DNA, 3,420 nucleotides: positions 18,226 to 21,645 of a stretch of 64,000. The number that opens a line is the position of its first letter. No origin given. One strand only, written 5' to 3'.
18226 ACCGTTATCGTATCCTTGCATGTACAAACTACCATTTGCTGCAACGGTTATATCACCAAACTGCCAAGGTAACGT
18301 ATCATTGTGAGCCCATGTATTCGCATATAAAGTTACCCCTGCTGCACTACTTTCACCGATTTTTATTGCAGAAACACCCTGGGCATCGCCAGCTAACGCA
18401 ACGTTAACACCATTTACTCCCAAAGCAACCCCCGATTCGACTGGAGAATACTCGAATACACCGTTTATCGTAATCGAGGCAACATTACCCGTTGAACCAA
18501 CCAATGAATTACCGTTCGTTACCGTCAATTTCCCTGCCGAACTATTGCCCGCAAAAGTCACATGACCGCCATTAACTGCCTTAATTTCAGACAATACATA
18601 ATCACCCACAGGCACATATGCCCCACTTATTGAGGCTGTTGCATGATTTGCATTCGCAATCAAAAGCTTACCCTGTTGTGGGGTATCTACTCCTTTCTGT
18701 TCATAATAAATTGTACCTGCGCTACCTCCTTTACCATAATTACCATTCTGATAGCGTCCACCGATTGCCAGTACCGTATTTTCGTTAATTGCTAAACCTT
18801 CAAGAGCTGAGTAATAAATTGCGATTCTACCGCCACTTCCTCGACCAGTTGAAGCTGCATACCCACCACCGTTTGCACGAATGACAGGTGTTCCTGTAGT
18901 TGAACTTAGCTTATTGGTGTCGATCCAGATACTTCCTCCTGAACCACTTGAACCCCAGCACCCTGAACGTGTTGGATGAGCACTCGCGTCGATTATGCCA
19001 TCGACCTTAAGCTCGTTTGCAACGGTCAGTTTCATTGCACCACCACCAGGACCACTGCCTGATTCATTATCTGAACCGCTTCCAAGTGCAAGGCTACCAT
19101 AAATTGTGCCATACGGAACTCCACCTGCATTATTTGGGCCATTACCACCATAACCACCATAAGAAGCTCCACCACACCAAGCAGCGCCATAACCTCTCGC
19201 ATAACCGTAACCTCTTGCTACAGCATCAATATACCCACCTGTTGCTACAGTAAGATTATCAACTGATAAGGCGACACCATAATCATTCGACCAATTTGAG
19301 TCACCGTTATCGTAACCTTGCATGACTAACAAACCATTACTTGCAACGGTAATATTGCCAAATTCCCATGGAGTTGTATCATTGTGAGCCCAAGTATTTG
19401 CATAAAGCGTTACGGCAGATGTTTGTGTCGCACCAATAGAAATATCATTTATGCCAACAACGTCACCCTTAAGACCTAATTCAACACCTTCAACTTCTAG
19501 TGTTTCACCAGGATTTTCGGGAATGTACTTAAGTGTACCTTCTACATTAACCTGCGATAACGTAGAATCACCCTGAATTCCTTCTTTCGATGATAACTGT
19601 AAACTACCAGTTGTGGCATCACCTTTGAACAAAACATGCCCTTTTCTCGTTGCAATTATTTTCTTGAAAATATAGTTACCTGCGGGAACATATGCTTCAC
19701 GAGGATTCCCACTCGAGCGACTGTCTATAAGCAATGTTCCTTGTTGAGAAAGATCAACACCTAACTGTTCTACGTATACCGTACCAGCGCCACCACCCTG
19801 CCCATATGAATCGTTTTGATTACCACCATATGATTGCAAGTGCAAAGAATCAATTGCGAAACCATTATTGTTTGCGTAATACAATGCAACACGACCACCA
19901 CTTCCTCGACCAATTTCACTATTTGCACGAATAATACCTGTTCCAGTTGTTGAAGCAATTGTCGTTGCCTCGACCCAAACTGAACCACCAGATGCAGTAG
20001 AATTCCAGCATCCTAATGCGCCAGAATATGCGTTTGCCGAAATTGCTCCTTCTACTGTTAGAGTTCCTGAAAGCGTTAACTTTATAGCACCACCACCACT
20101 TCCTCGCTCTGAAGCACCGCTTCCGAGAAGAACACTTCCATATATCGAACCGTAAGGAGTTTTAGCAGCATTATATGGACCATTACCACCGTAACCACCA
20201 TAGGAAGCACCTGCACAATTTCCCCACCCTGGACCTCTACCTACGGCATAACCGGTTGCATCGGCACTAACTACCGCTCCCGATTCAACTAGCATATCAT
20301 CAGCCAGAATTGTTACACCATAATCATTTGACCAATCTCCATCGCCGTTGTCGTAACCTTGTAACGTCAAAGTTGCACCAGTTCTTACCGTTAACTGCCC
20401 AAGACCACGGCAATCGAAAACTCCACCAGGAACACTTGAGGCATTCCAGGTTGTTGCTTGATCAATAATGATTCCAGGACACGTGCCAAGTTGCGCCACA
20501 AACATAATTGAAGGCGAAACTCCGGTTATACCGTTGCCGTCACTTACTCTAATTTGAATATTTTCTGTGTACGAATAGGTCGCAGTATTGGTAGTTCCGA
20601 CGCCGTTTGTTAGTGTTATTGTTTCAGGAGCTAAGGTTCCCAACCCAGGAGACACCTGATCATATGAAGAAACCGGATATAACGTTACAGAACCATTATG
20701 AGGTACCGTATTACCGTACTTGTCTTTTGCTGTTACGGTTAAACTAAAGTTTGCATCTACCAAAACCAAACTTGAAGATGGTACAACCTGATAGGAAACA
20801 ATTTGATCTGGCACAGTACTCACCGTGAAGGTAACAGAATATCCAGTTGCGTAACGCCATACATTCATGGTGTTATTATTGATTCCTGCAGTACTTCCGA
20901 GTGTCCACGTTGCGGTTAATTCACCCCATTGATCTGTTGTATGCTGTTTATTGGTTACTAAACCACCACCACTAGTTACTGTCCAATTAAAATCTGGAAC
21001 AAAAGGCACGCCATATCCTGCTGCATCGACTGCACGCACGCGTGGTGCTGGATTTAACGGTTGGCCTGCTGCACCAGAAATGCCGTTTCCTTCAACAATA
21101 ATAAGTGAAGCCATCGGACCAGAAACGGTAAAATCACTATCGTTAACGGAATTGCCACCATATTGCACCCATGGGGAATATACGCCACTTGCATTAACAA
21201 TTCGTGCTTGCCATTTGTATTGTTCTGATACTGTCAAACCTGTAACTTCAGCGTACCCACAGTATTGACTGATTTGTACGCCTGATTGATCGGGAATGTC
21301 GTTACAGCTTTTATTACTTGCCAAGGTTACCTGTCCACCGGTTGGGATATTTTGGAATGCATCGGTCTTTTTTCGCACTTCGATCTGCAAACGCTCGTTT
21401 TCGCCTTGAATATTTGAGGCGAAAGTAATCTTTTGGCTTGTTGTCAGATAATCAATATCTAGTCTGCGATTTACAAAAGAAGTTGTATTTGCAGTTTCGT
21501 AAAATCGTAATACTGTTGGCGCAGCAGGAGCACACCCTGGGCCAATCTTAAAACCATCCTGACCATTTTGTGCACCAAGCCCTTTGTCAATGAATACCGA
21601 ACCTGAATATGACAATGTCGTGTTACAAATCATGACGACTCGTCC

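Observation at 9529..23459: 13-kb gene for a 4318-aa multi-domain surface protein, ATGA-coupled to an upstream polytopic membrane protein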

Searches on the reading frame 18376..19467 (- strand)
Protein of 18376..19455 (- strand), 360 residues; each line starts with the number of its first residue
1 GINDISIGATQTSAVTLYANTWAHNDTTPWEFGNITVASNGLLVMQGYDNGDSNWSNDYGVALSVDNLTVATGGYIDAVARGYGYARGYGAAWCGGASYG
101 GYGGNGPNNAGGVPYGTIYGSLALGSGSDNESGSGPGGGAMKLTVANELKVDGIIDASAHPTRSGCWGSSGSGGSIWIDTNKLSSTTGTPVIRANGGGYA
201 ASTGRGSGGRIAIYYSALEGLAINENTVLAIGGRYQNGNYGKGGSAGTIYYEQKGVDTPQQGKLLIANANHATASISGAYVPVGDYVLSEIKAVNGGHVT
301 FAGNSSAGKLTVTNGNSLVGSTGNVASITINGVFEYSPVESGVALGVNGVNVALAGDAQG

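Call 38: search_protein_families(library=pfam, proteins=[window:18376-19455:-], max_evalue=1)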
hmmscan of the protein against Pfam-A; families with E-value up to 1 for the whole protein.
window:18376-19455:- (360 aa): 0 families

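Call 52: find_homologous_proteins(query=window:18391-19467:-, max_evalue=0.00001)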
Query window:18391-19467:- (359 aa): 19 proteins with E <= 0.00001 among 8000 candidates.
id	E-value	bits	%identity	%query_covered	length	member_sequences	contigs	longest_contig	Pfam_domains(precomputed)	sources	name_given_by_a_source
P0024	3.5e-64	236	35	93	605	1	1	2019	-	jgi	-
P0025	2.6e-25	108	41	52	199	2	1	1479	-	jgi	-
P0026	5.9e-16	77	39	52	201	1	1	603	-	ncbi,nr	ncbi:MAG: hypothetical protein GY814_03735, partial [Gammaproteobacteria bacterium]|nr:hypothetical 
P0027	2.1e-13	68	35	50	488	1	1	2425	PF00404.25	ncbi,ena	-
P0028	3.6e-13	68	36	57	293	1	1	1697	-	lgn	-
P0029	4.2e-13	67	36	41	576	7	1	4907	-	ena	-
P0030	1.6e-12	66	31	48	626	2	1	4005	-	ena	-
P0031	6.0e-12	64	34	49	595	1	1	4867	-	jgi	jgi:hypothetical protein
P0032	5.4e-11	61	42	10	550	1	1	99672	-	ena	-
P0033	3.9e-10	58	31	68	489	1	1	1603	-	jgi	jgi:hypothetical protein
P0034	1.3e-9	56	45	21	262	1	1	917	-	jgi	-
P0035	1.6e-9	56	38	35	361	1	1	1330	-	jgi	jgi:hypothetical protein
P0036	1.9e-9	55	36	60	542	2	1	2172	PF22073.3,PF15780.12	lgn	-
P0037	6.6e-9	54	26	76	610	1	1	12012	-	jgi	jgi:hypothetical protein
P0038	1.7e-7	49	52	17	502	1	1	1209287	-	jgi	jgi:hypothetical protein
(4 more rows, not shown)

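Call 64: predict_structure(alignment_id=A3)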
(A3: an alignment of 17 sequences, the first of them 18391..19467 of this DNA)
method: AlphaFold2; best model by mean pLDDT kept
length: 359 residues; sequences in the alignment: 17
mean_pLDDT: 88.1   pTM: 0.92
mean pLDDT of the five models: 88.1, 86.5, 86.4, 84.9, 84.8
residues with pLDDT >= 90: 229; 70-90: 89; 50-70: 36; < 50: 5
segments of 3 or more residues with pLDDT < 50: 204-206
pLDDT, mean of each block of 10 residues (from residue 1): 71 95 80 93 98 89 94 98 93 81 76 71 93 77 97 98 82 89 98 89 64 96 94 85 72 97 96 73 91 94 94 94 81 95 93 92
secondary structure, 60 per line:
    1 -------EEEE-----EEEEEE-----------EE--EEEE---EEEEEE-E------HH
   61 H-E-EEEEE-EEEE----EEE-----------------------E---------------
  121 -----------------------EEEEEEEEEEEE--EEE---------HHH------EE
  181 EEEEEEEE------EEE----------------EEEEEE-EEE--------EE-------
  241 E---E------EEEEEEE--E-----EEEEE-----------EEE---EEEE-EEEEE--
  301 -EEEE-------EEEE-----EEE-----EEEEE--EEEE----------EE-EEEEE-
elements in order: E8-11 E17-22 E38-41 E45-50 E65-69 E71-74 E79-81 E144-155 E158-160 E179-188 E195-197 E214-219 E221-223 E252-258 E267-271 E283-285 E289-292 E294-298 E302-305 E313-316 E322-324 E330-334 E337-340 E354-358

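Call 67: fold_search(model_id=the predicted structure, library=pdb)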
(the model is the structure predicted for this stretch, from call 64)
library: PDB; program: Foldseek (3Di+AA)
matches with E <= 10: 116; with E <= 0.001: 0
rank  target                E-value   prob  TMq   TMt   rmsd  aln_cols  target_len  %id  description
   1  6n2c_B                3.9e-02  0.57  0.23  0.21  12.5       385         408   11  The Crystal Structure of Caldicellulosiruptor hydrothermalis Tapirin C-terminal domain (released 2018-12-19)
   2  6n2c_A                1.6e-01  0.20  0.21  0.19  13.2       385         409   11  The Crystal Structure of Caldicellulosiruptor hydrothermalis Tapirin C-terminal domain (released 2018-12-19)
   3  9fdy_C                1.9e-01  0.06  0.11  0.12  18.0       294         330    6  Betaglycan Orphan Domain (ratBGo) in complex with TGF-b1 and extracellular domain of TGFBRII (released 2025-03-12)
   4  4kh3                  2.7e-01  0.03  0.13  0.10  26.6       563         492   13  Structure of a bacterial self-associating protein (released 2014-01-15)
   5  6n2b_B                4.1e-01  0.15  0.20  0.20  11.7       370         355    9  The Crystal Structure of Caldicellulosiruptor kristjanssonii Tapirin C-terminal domain (released 2018-12-19)
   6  4q1q_A                4.1e-01  0.07  0.16  0.19  15.8       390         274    9  Crystal structure of TibC-catalyzed hyper-glycosylated TibA55-350 fragment (released 2014-09-17)
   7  4ojl_C                5.0e-01  0.01  0.11  0.07  22.7       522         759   12  Crystal Structure of Putative Tailspike Protein (TSP1, orf210) from Escherichia coli O157:H7 Bacteriohage CBA120 in Co (released 2014-03-26)
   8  9rkv_N                5.5e-01  0.09  0.19  0.14  12.8       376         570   13  Agrobacterium phage 7-7-1 tail fibers (released 2025-12-10)
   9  6n2b_A                5.5e-01  0.02  0.11  0.11  22.8       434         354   10  The Crystal Structure of Caldicellulosiruptor kristjanssonii Tapirin C-terminal domain (released 2018-12-19)
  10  5hzw_A                7.1e-01  0.02  0.11  0.07  17.8       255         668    7  Crystal structure of the orphan region of human endoglin/CD105 in complex with BMP9 (released 2017-06-07)
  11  5i04_A                7.1e-01  0.02  0.09  0.06  17.2       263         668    8  Crystal structure of the orphan region of human endoglin/CD105 (released 2017-06-07)
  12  7koh_B                8.7e-01  0.02  0.15  0.12  17.6       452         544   13  Crystal structure of antigen 43 from Escherichia coli EDL933 (released 2022-03-09)
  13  4mr0_B                1.1e+00  0.03  0.18  0.16  17.0       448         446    9  Crystal structure of PfbA, a surface adhesin of Streptococcus pneumoniae (released 2014-02-05)
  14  9euv                  1.1e+00  0.01  0.12  0.03  24.1       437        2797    9  Lymphostatin, conformation 1 (composite structure) (released 2025-04-09)
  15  7e56                  1.4e+00  0.04  0.22  0.23  14.8       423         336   12  The mutant crystal structure of endo-polygalacturonase (T316C/G344C) from Talaromyces leycettanus JCM 12802 (released 2021-08-25)
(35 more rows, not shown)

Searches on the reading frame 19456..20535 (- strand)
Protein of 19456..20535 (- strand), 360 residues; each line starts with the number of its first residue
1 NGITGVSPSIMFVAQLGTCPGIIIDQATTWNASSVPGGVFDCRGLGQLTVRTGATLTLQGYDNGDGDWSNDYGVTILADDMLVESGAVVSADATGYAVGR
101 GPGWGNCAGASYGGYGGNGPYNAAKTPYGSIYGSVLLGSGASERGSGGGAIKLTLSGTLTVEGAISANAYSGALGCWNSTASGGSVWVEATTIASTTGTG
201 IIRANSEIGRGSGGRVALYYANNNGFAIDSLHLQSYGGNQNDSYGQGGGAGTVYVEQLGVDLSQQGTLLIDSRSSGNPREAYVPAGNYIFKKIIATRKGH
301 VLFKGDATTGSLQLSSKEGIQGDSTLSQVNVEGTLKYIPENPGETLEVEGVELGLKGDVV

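Call 38: search_protein_families(library=pfam, proteins=[window:19456-20535:-], max_evalue=1)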
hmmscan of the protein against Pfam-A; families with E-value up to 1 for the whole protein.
window:19456-20535:- (360 aa): 1 family
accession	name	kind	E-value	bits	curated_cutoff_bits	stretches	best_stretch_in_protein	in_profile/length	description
PF12708.12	Pect-lyase_RHGA_epim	-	0.011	15.9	27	1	272-331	28-85/213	Rhamnogalacturonase A/epimerase, pectate lyase-like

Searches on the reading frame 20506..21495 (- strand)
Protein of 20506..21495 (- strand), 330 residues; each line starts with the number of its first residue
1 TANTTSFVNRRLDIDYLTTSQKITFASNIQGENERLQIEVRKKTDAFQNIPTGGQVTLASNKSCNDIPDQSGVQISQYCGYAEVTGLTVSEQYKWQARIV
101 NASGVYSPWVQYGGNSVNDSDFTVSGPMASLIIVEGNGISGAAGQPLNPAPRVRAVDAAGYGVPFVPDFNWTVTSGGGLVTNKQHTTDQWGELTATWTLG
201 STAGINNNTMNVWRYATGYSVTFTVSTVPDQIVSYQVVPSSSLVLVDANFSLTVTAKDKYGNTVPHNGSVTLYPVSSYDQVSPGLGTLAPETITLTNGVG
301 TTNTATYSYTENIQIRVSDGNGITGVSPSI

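Call 38: search_protein_families(library=pfam, proteins=[window:20506-21495:-], max_evalue=1)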
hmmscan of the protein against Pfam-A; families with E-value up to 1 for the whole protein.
window:20506-21495:- (330 aa): 2 families
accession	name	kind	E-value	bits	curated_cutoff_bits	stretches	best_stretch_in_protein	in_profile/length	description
PF02369.22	Big_1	-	0.00028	21.4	34.9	1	152-212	22-80/93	Bacterial Ig-like domain (group 1)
PF19076.6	CshA_repeat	-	0.06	14.5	27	1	238-308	32-100/103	Surface adhesin CshA repetitive domain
